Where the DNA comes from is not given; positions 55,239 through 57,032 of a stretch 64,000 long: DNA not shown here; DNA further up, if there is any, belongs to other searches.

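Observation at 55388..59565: Low-GC restriction-modification-like island inserted between purF and purB (HNH nuclease, fused double methyltransferase, HTH regulator)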

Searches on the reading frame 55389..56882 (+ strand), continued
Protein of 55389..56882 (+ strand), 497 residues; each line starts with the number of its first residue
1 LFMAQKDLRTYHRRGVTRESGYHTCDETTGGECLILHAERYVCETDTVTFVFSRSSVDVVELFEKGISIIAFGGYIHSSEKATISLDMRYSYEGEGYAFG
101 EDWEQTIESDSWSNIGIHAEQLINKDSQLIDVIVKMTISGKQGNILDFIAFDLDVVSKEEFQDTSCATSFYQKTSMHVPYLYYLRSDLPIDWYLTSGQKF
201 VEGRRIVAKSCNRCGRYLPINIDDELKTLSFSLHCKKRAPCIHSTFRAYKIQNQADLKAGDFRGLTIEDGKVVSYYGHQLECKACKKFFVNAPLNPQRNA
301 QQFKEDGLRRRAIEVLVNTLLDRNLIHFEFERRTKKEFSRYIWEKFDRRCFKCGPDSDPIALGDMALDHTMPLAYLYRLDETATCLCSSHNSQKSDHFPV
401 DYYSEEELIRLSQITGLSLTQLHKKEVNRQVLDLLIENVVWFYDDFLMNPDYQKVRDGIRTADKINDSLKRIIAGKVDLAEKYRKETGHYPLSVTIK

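Call 74: search_protein_representatives(alignment_id=A1)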
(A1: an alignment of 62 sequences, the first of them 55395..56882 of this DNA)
Query: 62 sequences, 498 profile positions. Proteins with E-value up to 0.001 (for the whole library): 931; up to 1e-10: 293; up to 1e-30: 115. The best 150 are listed.
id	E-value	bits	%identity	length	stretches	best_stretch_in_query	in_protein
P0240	4.4e-193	659.2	-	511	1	6-496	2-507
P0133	5.9e-190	648.9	-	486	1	2-489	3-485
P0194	1.6e-189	647.5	-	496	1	7-497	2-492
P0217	1.9e-189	647.3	-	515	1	6-497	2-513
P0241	3.0e-185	633.4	-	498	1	6-497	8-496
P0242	7.9e-180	615.5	-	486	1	7-497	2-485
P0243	1.2e-179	614.9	-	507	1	2-497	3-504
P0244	2.4e-179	613.9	-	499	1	3-496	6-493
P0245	1.4e-178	611.4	-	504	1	5-497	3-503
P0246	1.3e-175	601.6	-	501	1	6-497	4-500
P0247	1.9e-172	591.1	-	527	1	5-498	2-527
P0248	3.0e-171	587.2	-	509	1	6-497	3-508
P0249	6.6e-169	579.5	-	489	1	1-497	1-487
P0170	3.7e-165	567.1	-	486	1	2-489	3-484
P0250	1.2e-162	558.9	-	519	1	10-497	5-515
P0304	3.7e-57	210.9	-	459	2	278-444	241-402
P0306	4.2e-57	210.7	-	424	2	278-439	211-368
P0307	2.0e-56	208.4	-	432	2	278-440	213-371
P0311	5.1e-53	197.2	-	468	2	276-440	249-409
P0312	9.9e-53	196.3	-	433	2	276-443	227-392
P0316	6.6e-51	190.3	-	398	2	271-438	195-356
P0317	9.4e-51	189.7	-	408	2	270-439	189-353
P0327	1.9e-43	165.7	-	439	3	276-490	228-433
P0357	3.6e-29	118.6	-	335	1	278-449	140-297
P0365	5.3e-28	114.7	-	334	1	271-461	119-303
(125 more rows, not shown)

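Call 75: list_cluster_members(proteins=[P0304, P0306, P0307, P0311, P0312, P0316, P0317, P0327, P0357, P0365])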
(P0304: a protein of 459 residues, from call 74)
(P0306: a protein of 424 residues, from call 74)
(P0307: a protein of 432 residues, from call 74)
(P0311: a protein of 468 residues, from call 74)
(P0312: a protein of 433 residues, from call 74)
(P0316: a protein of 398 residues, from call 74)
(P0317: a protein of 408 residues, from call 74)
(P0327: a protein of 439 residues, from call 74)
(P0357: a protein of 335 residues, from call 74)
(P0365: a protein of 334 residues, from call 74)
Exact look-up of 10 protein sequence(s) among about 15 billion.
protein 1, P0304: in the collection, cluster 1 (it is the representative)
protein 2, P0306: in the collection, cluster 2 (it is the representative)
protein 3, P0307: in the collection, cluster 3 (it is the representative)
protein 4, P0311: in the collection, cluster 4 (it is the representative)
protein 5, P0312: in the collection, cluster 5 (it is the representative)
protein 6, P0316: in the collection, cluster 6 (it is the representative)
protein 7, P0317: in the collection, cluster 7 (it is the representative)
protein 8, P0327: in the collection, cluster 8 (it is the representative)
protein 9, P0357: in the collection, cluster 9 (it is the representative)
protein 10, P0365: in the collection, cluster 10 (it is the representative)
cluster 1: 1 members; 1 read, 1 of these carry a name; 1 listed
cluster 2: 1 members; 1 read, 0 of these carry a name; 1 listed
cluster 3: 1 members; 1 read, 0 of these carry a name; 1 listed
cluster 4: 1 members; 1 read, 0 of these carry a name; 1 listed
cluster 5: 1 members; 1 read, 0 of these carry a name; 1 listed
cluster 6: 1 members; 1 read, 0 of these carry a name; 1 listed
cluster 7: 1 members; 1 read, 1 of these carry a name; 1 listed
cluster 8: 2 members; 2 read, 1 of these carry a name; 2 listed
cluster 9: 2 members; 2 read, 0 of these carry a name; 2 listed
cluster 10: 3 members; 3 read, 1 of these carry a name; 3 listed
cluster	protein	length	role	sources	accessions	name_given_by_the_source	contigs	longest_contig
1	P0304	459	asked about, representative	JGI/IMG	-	hypothetical protein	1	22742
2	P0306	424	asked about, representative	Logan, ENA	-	-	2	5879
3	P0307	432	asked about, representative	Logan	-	-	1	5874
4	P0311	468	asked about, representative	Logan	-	-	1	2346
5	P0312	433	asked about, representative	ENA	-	-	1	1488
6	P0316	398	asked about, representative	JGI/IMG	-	-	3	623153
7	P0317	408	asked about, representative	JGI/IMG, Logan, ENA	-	hypothetical protein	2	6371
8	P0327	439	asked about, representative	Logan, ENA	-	-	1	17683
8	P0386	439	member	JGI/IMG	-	hypothetical protein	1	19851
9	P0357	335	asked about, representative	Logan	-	-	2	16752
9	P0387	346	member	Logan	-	-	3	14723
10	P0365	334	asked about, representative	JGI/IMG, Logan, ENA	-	-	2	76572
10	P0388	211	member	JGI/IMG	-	5-methylcytosine-specific restriction endonuclease McrA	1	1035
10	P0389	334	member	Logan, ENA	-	-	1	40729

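Call 76: search_protein_families(library=pfam, proteins=[P0304, P0306, P0307, P0311, P0312, P0316, P0317, P0327, P0357, P0365], max_evalue=0.01)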
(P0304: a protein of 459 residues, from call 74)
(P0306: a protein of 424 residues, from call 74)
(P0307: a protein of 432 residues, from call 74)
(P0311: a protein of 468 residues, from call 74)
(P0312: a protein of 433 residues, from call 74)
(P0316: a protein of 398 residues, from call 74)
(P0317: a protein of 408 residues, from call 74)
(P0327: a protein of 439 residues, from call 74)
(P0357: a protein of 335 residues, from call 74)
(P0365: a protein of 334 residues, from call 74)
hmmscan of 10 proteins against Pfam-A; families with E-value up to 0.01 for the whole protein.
P0304 (459 aa): 0 families

P0306 (424 aa): 0 families

P0307 (432 aa): 0 families

P0311 (468 aa): 0 families

P0312 (433 aa): 0 families

P0316 (398 aa): 0 families

P0317 (408 aa): 0 families

P0327 (439 aa): 1 family
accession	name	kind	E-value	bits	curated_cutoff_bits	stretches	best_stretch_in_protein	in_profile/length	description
PF15379.11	DUF4606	-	0.0072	17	27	0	231-267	31-68/103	Domain of unknown function (DUF4606)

P0357 (335 aa): 1 family
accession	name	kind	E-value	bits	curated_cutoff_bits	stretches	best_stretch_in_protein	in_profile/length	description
PF18740.7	EC042_2821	-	0.0055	17.7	24.9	0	64-119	6-62/97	EC042_2821-like Restriction Endonuclease-like domain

P0365 (334 aa): 1 family
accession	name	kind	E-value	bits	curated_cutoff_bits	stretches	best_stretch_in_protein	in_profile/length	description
PF02945.21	Endonuclease_7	-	0.0051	17.1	23.6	0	174-231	13-62/82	Recombination endonuclease VII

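Call 78: find_homologous_proteins(query=P0307, max_evalue=0.001)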
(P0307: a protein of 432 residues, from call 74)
Query P0307 (432 aa): 339 proteins with E <= 0.001 among 8000 candidates; the best 120 are listed.
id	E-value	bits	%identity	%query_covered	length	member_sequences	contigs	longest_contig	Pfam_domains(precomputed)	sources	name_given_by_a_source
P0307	1.7e-294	995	100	100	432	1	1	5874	-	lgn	-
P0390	2.8e-198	678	69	100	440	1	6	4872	-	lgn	-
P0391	2.4e-152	526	58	100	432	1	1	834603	-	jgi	jgi:hypothetical protein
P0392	8.0e-149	515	57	100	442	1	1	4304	-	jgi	jgi:hypothetical protein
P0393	5.2e-142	492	55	98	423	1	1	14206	-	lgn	-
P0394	1.9e-140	487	56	98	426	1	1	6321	-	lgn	-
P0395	9.0e-139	481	53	98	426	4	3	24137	-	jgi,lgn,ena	-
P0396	1.0e-138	481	54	98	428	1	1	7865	-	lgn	-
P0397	1.7e-138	481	56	99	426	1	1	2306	-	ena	-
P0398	3.2e-138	480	53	99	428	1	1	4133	-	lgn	-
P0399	5.5e-138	479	52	98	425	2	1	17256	-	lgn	-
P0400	8.8e-138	478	53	98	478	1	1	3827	-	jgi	jgi:hypothetical protein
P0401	3.2e-137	476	54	98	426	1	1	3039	-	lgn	-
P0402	8.8e-137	475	54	99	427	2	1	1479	-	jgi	jgi:hypothetical protein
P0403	1.2e-136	474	53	97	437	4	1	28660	-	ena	-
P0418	1.9e-131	457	50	98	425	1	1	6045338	-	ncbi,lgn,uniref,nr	ncbi:HNH endonuclease [Pseudomonas hamedanensis]|uniref:Uncharacterized protein n=1 Tax=Pseudomonas 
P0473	2.6e-118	414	49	95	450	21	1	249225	-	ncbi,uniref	ncbi:HNH endonuclease [Streptomyces griseus]|uniref:HNH endonuclease n=1 Tax=Streptomyces griseus Ta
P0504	2.4e-116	408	49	98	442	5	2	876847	-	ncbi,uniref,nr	ncbi:HNH endonuclease [Mycobacteroides abscessus]|uniref:HNH endonuclease n=1 Tax=Mycobacteroides ab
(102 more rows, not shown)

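Call 79: find_encoding_contigs(protein=P0473, flank=5000, max_places=2)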
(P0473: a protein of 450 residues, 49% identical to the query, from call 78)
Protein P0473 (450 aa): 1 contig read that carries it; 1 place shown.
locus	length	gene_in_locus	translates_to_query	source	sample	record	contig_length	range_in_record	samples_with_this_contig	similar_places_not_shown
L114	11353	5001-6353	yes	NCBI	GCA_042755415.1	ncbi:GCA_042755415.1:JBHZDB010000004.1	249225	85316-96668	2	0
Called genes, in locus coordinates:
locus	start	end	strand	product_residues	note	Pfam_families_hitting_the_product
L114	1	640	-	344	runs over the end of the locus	PF01636:APH, PF03881:Fructosamin_kin (weak)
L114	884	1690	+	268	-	-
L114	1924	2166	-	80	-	-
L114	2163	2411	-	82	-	-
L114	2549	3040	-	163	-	PF24585:YunG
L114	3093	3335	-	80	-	-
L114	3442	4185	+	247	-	PF08241:Methyltransf_11, PF08242:Methyltransf_12 (weak), PF13649:Methyltransf_25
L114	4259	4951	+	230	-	-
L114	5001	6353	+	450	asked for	-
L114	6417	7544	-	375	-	PF01555:N6_N4_Mtase (faint), PF01170:UPF0020 (faint)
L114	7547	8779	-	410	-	PF01555:N6_N4_Mtase (faint)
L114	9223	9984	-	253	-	PF00300:His_Phos_1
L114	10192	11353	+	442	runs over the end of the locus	PF00083:Sugar_tr, PF05977:MFS_3, PF07690:MFS_1, PF12832:MFS_1_like, PF07690:MFS_1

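Call 80: find_encoding_contigs(protein=P0418, flank=5000, max_places=2)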
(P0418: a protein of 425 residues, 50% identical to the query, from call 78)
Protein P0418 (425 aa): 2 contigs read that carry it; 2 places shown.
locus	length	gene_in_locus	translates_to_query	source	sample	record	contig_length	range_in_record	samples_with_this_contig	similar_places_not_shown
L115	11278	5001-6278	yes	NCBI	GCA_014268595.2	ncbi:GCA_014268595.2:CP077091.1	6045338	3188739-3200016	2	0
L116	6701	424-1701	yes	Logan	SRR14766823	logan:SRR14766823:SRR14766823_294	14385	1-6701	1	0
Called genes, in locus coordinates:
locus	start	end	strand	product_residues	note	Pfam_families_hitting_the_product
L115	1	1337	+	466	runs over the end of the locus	PF13148:DUF3987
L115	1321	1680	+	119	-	-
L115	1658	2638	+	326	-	PF12835:Integrase_1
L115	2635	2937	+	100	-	-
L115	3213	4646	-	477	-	PF00072:Response_reg, PF00158:Sigma54_activat, PF14532:Sigma54_activ_2, PF07724:AAA_2 (weak), PF07728:AAA_5, PF25601:AAA_lid_14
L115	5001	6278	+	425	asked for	-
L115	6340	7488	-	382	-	-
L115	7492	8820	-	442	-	-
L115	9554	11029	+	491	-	PF03235:GmrSD_N, PF25202:DUF7834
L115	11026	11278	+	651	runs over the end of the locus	PF03235:GmrSD_N, PF07510:GmrSD_C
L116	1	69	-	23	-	?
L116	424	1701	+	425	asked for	-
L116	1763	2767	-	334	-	-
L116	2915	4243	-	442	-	-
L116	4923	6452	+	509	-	PF03235:GmrSD_N, PF25202:DUF7834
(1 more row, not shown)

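Call 81: find_encoding_contigs(protein=P0504, flank=5000, max_places=2)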
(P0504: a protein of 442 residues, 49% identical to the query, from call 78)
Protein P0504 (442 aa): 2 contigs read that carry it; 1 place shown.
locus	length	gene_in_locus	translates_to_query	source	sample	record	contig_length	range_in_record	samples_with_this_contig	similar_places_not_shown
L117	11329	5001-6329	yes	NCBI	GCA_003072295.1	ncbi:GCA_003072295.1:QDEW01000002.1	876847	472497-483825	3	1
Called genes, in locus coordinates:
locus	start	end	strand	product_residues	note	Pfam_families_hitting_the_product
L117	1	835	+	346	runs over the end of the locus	PF01757:Acyl_transf_3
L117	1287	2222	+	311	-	PF03372:Exo_endo_phos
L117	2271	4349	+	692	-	PF03235:GmrSD_N, PF07510:GmrSD_C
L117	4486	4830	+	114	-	PF11774:Lsr2, PF23359:Lsr2_DNA-bd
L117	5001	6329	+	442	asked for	-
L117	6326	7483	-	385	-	PF01555:N6_N4_Mtase (weak), PF01170:UPF0020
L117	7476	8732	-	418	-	PF01555:N6_N4_Mtase (faint)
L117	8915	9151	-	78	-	PF13560:HTH_31, PF01381:HTH_3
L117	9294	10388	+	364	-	-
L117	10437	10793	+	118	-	-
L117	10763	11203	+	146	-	-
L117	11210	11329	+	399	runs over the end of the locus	-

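Call 88: search_protein_families(library=padloc, proteins=[P0307, P0473, P0418, P0504, P0121, P0304, P0327, P0357, P0365], max_evalue=0.1)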
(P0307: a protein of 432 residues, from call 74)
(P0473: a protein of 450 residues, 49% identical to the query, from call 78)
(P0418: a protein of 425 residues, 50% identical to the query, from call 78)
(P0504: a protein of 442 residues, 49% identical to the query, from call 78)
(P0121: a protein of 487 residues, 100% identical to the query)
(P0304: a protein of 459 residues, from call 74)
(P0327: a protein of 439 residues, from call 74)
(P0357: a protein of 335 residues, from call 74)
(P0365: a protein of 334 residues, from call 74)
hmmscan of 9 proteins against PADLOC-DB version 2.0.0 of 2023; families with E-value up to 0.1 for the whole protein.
P0307 (432 aa): 1 family
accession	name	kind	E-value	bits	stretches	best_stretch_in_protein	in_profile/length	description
PDLC00292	PtuA1|PtuA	-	0.083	9.2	1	252-330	33-125/726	AAA ATPase domain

P0473 (450 aa): 1 family
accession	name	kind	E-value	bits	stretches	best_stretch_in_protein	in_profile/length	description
PDLC00292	PtuA1|PtuA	-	0.0093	12.4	1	287-356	40-125/726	AAA ATPase domain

P0418 (425 aa): 1 family
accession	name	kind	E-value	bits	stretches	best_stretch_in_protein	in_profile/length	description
PDLC00292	PtuA1|PtuA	-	0.012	12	1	261-337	40-131/726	AAA ATPase domain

P0504 (442 aa): 5 families
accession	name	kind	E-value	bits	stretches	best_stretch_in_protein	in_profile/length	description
PDLC01256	Cas9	-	0.0011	15.8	1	280-354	494-572/711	"CAS-II-A,CAS-II-B,CAS-II-C; effector__SPE"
PDLC00973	Cas9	-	0.011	12.3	1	288-353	595-668/830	CRISPR subtype II RNA-guided endonuclease Cas9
PDLC00292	PtuA1|PtuA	-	0.028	10.8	1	273-348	35-125/726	AAA ATPase domain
PDLC00330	PtuB1|PtuB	-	0.033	12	1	287-320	43-76/271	Unknown function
PDLC01460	Cas9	-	0.037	10.2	1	289-375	491-579/901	"CAS-II-A,CAS-II-B,CAS-II-C; effector__SPE"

P0121 (487 aa): 2 families
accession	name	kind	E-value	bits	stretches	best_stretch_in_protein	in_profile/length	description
PDLC00420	ThsB1|ThsB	-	0.022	11.9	1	298-343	10-56/319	TIR-like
PDLC00337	PtuB1|PtuB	-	0.041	11.7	1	334-393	48-110/216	Unknown function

P0304 (459 aa): 3 families
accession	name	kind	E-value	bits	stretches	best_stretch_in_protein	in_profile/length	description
PDLC00292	PtuA1|PtuA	-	0.00051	16.5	1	285-376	35-141/726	AAA ATPase domain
PDLC00337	PtuB1|PtuB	-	0.011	13.6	1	297-356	47-110/216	Unknown function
PDLC00288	PtuA1|PtuA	-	0.061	9.9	0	300-358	58-132/733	AAA ATPase domain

P0327 (439 aa): 6 families
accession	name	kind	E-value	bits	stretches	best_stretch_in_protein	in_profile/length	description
PDLC00292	PtuA1|PtuA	-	0.00059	16.3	1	266-343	35-127/726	AAA ATPase domain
PDLC00330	PtuB1|PtuB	-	0.0018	16.2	1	260-313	26-76/271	Unknown function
PDLC00337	PtuB1|PtuB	-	0.0031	15.4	1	277-340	43-110/216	Unknown function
PDLC00288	PtuA1|PtuA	-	0.0062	13.2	1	275-341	49-131/733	AAA ATPase domain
PDLC00316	PtuB1|PtuB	-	0.034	11.7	0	284-359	58-146/301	Unknown function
PDLC00327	PtuB1|PtuB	-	0.037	11.2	1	281-314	47-80/391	Unknown function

P0357 (335 aa): 3 families
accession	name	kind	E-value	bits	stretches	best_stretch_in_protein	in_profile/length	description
PDLC01367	Cas8b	-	0.00011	20.5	0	102-122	31-52/63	CAS-I-B; effector_LS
PDLC01645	Cas8b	-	0.0036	15.7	1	99-124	29-53/62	CAS-I-B; effector_LS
PDLC04248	PDC-M01B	-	0.014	13.3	1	207-246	43-85/216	-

P0365 (334 aa): 5 families
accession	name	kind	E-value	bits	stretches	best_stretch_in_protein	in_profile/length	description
PDLC00335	PtuB1|PtuB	-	5.2e-05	20.9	1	184-239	48-105/214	Unknown function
PDLC00325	PtuB1|PtuB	-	0.00048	17.8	1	184-238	51-107/213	Unknown function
PDLC04248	PDC-M01B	-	0.00099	17.1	1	177-240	26-86/216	-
PDLC04264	PDC-M01B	-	0.0063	14.3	1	172-239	87-151/282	-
PDLC00345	PtuB1|PtuB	-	0.0076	13.8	1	182-236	49-105/223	Unknown function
